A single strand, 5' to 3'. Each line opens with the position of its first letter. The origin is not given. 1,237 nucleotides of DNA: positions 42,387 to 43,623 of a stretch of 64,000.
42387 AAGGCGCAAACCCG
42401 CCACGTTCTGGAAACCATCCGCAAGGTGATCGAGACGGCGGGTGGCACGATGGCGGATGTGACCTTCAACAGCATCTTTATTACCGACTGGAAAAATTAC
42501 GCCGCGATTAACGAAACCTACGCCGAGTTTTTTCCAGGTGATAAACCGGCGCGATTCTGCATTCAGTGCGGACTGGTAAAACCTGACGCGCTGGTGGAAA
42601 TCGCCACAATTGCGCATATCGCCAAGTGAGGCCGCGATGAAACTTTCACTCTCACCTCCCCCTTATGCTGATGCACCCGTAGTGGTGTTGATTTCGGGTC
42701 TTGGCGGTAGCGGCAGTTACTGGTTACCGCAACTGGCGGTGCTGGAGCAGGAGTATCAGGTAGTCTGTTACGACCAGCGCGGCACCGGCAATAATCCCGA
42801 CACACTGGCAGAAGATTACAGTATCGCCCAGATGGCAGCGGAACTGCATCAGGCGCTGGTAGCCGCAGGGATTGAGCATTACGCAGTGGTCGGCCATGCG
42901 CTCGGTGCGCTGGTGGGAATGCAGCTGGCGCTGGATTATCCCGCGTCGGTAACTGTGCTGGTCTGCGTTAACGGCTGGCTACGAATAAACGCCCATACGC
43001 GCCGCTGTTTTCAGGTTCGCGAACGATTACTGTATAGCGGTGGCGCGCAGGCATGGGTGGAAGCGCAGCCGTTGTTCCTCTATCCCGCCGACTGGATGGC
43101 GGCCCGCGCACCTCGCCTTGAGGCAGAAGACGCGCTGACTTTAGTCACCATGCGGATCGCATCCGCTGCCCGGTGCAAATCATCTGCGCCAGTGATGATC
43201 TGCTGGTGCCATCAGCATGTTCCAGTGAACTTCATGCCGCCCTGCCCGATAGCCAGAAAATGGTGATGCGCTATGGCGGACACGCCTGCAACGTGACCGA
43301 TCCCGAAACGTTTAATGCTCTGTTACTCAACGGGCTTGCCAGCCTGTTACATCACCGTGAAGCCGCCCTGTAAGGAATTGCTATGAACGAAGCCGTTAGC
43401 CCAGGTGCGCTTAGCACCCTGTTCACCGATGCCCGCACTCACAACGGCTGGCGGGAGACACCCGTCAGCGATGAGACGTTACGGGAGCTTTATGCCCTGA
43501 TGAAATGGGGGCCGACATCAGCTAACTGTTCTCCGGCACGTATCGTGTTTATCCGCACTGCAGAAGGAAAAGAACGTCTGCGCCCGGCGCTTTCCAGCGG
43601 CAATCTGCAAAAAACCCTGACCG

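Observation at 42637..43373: rutD appears frameshifted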

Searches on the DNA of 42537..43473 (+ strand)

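Call 3: search_dna_similar(query=window:42537-43473:+, collection=ecoli_genomes, mode=near, max_rows=40, rows=spread)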
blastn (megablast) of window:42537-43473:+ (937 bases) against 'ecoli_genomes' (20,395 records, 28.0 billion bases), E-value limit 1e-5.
Records with a match: 5421; places in all: 5425; records where one place covers at least 80% of the query: 5418.
Genomes with a match: 5421 of 5426; with a place that covers at least 80% of the query: 5418. Places per genome that has any: lowest 1, median 1, highest 2. On chromosomes: 5418 places; on plasmids: 7.
Best place of each record, by identity: >=99% 2112; 95-99% 3278; 90-95% 26; 80-90% 5.
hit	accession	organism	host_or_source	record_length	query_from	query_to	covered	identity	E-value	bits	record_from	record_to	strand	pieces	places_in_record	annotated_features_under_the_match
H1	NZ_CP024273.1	Escherichia coli strain F9792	missing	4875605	1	937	100%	100.0%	0e+0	1746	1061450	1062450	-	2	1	rutD: pyrimidine utilization protein D | rutC: 3-aminoacrylate deaminase | rutE: malonic semialdehyde reductase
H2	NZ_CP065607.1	Escherichia coli strain FDAARGOS_946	missing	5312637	1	937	100%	99.6%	0e+0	1724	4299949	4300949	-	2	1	rutD: pyrimidine utilization protein D | rutC: 3-aminoacrylate deaminase | rutE: malonic semialdehyde reductase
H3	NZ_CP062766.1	Escherichia coli O157:H7 strain Z866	Bovine Faeces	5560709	1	937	100%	99.6%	0e+0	1724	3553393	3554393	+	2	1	rutD: pyrimidine utilization protein D | rutC: 3-aminoacrylate deaminase | rutE: malonic semialdehyde reductase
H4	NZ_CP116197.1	Escherichia coli strain DETEC-C31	human clinical specimen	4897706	1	937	100%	99.5%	0e+0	1718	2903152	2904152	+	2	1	rutD: pyrimidine utilization protein D | rutC: 3-aminoacrylate deaminase | rutE: malonic semialdehyde reductase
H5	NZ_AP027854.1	Escherichia coli strain 2017-19-1CC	Homo sapiens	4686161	1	937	100%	99.2%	0e+0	1702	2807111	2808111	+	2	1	rutD: pyrimidine utilization protein D | rutC: 3-aminoacrylate deaminase | rutE: malonic semialdehyde reductase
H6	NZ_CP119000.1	Escherichia coli strain CE0026f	Bos taurus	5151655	1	937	100%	99.2%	0e+0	1702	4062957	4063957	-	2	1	rutD: pyrimidine utilization protein D | rutC: 3-aminoacrylate deaminase | rutE: malonic semialdehyde reductase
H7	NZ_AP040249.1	Escherichia coli strain B1-56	river water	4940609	1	937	100%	99.2%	0e+0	1702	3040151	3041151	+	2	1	rutD: pyrimidine utilization protein D | rutC: 3-aminoacrylate deaminase | rutE: malonic semialdehyde reductase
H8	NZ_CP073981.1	Escherichia coli strain MB19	Poultry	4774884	1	937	100%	99.0%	0e+0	1696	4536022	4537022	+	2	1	rutD: pyrimidine utilization protein D | rutC: 3-aminoacrylate deaminase | rutE: malonic semialdehyde reductase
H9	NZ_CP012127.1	Escherichia coli strain DH1Ec169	missing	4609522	1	937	100%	99.0%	0e+0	1697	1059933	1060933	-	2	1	rutD: pyrimidine utilization protein D | rutC: 3-aminoacrylate deaminase | rutE: malonic semialdehyde reductase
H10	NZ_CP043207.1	Escherichia coli O16:H48 strain PG20180053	mouse gut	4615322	1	937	100%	99.0%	0e+0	1697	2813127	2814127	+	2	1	rutD: pyrimidine utilization protein D | rutC: 3-aminoacrylate deaminase | rutE: malonic semialdehyde reductase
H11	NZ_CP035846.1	Escherichia coli strain TW10598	Homo sapiens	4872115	1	937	100%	99.0%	0e+0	1697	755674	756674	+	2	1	rutD: pyrimidine utilization protein D | rutC: 3-aminoacrylate deaminase | rutE: malonic semialdehyde reductase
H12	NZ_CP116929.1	Escherichia coli strain MLI105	Homo sapiens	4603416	1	937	100%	99.0%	0e+0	1697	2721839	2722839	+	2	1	rutD: pyrimidine utilization protein D | rutC: 3-aminoacrylate deaminase | rutE: malonic semialdehyde reductase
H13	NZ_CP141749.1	Escherichia coli strain 2023CK-01482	Homo sapiens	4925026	1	937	100%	99.0%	0e+0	1697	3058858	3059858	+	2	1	rutD: pyrimidine utilization protein D | rutC: 3-aminoacrylate deaminase | rutE: malonic semialdehyde reductase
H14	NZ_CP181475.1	Escherichia coli strain C600-p2-V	conjugation assay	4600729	1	937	100%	99.0%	0e+0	1697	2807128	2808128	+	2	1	rutD: pyrimidine utilization protein D | rutC: 3-aminoacrylate deaminase | rutE: malonic semialdehyde reductase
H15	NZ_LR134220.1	Escherichia coli strain NCTC11121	missing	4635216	1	937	100%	99.0%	0e+0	1697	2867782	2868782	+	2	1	rutD: pyrimidine utilization protein D | rutC: 3-aminoacrylate deaminase | rutE: malonic semialdehyde reductase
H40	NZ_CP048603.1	Escherichia coli strain ChlosBP-23-1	Chlorocebus sabaeus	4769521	1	443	47%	98.2%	0e+0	774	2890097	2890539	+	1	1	malonic semialdehyde reductase | rutC: 3-aminoacrylate deaminase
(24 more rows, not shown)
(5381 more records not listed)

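Call 4: get_annotated_region(hit=H1, flank=3000)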
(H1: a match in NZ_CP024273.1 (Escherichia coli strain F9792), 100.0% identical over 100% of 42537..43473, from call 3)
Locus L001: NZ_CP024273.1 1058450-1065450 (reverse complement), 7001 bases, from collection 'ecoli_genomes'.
description: Escherichia coli strain F9792 chromosome, complete genome
organism: Escherichia coli strain F9792 (NCBI taxid 562)
replicon: chromosome; assembly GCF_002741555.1
host: missing; source: missing; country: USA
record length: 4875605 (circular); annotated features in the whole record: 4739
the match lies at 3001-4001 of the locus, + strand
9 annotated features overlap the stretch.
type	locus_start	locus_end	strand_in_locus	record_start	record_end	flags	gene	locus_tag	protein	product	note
CDS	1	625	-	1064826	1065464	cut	rutR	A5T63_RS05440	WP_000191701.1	HTH-type transcriptional regulator RutR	-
CDS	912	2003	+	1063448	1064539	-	rutA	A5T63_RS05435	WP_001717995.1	pyrimidine utilization protein A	-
CDS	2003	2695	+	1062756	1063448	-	rutB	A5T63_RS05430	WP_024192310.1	peroxyureidoacrylate/ureidoacrylate amidohydrolase RutB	-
CDS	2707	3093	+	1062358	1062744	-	rutC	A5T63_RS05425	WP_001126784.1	3-aminoacrylate deaminase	-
CDS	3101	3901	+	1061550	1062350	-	rutD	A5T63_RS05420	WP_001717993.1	pyrimidine utilization protein D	-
CDS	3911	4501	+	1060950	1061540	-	rutE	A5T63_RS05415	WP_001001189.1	malonic semialdehyde reductase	-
CDS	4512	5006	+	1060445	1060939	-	rutF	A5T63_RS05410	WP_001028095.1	NADH-dependent FMN reductase RutF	-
CDS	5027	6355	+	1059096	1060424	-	rutG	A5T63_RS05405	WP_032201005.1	pyrimidine utilization transport protein G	-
CDS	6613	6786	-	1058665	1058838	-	ymdF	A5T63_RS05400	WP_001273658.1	general stress protein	-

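Call 5: search_dna_similar(query=window:43095-43185:+, collection=ecoli_genomes, mode=near, max_rows=30, rows=best)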
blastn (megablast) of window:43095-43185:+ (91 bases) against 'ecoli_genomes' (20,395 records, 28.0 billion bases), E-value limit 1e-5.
Records with a match: 5384; places in all: 5386; records where one place covers at least 80% of the query: 2684.
Genomes with a match: 5384 of 5426; with a place that covers at least 80% of the query: 2684. Places per genome that has any: lowest 1, median 1, highest 2. On chromosomes: 5379 places; on plasmids: 7.
Best place of each record, by identity: >=99% 3523; 95-99% 1836; 90-95% 25.
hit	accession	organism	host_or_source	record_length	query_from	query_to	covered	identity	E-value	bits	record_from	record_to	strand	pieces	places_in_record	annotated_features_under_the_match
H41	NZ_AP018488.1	Escherichia coli O157:H7 strain PV15-279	Homo sapiens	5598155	1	91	100%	100.0%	6e-20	185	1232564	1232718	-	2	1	rutD: pyrimidine utilization protein D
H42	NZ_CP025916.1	Escherichia coli strain 120899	Homo sapiens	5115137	1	91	100%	100.0%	6e-20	185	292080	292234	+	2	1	rutD: pyrimidine utilization protein D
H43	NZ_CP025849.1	Escherichia coli strain 600468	Homo sapiens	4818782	1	91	100%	100.0%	6e-20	185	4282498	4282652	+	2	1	rutD: pyrimidine utilization protein D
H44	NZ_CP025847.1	Escherichia coli strain 602354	Homo sapiens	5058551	1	91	100%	100.0%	6e-20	185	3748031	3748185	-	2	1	rutD: pyrimidine utilization protein D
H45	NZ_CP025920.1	Escherichia coli strain 103605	Homo sapiens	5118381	1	91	100%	100.0%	6e-20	185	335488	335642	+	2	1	rutD: pyrimidine utilization protein D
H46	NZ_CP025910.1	Escherichia coli strain 204446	Homo sapiens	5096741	1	91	100%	100.0%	6e-20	185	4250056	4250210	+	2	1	rutD: pyrimidine utilization protein D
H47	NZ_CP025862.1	Escherichia coli strain 504237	Homo sapiens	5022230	1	91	100%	100.0%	6e-20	185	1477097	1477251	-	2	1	rutD: pyrimidine utilization protein D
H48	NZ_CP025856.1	Escherichia coli strain 504838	Homo sapiens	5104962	1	91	100%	100.0%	6e-20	185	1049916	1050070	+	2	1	rutD: pyrimidine utilization protein D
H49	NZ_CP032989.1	Escherichia coli strain W2-5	Jin River water W2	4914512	1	91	100%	100.0%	6e-20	185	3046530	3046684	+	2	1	rutD: pyrimidine utilization protein D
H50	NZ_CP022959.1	Escherichia coli ATCC 8739 strain ATCC 8739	stepwise adaptation to AgNO3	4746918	1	91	100%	100.0%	6e-20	185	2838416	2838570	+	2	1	rutD: pyrimidine utilization protein D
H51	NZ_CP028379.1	Escherichia coli O145 str. RM9872 strain RM9872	Bos taurus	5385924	1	91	100%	100.0%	6e-20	185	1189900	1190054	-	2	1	rutD: pyrimidine utilization protein D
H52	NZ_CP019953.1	Escherichia coli M8 strain M8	Mus musculus C57Bl/6J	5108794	1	91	100%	100.0%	6e-20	185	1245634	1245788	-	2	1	rutD: pyrimidine utilization protein D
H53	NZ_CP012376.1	Escherichia coli strain GE3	human feces of different individuals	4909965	1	91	100%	100.0%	6e-20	185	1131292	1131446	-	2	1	rutD: pyrimidine utilization protein D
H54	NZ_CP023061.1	Escherichia coli strain FORC_069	Homo sapiens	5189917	1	91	100%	100.0%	6e-20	185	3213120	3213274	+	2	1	rutD: pyrimidine utilization protein D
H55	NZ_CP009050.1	Escherichia coli NCCP15648 strain NCCP15648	stool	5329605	1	91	100%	100.0%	6e-20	185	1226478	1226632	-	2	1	rutD: pyrimidine utilization protein D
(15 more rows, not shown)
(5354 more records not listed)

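Call 7: search_dna_similar(query=window:43111-43156:+, collection=ecoli_genomes, mode=near, max_rows=40, max_evalue=0.001)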
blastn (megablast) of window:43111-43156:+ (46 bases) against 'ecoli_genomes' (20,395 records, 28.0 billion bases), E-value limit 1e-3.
No match.

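Call 29: get_annotated_region(hit=H40, flank=3000)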
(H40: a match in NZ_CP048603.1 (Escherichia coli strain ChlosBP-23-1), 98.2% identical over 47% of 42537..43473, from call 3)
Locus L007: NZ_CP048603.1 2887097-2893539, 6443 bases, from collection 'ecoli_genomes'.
description: Escherichia coli strain ChlosBP-23-1 chromosome, complete genome
organism: Escherichia coli strain ChlosBP-23-1 (NCBI taxid 562)
replicon: chromosome; assembly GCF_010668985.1
host: Chlorocebus sabaeus; source: stool; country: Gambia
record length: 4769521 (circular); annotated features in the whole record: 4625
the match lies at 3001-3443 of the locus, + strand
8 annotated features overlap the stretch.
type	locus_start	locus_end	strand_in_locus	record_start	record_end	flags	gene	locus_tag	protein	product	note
CDS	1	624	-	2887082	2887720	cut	rutR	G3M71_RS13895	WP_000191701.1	HTH-type transcriptional regulator RutR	-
CDS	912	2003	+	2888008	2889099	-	rutA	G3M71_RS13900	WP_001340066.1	pyrimidine utilization protein A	-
CDS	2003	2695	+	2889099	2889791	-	rutB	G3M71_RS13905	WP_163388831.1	peroxyureidoacrylate/ureidoacrylate amidohydrolase RutB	-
CDS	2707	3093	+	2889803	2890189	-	rutC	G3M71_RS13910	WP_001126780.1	3-aminoacrylate deaminase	-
CDS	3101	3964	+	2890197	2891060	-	-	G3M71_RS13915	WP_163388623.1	malonic semialdehyde reductase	-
CDS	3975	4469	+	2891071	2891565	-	rutF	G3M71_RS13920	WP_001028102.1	NADH-dependent FMN reductase RutF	-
CDS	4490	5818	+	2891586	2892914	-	rutG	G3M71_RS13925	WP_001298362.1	pyrimidine utilization transport protein G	-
CDS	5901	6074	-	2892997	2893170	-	ymdF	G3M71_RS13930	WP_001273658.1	general stress protein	-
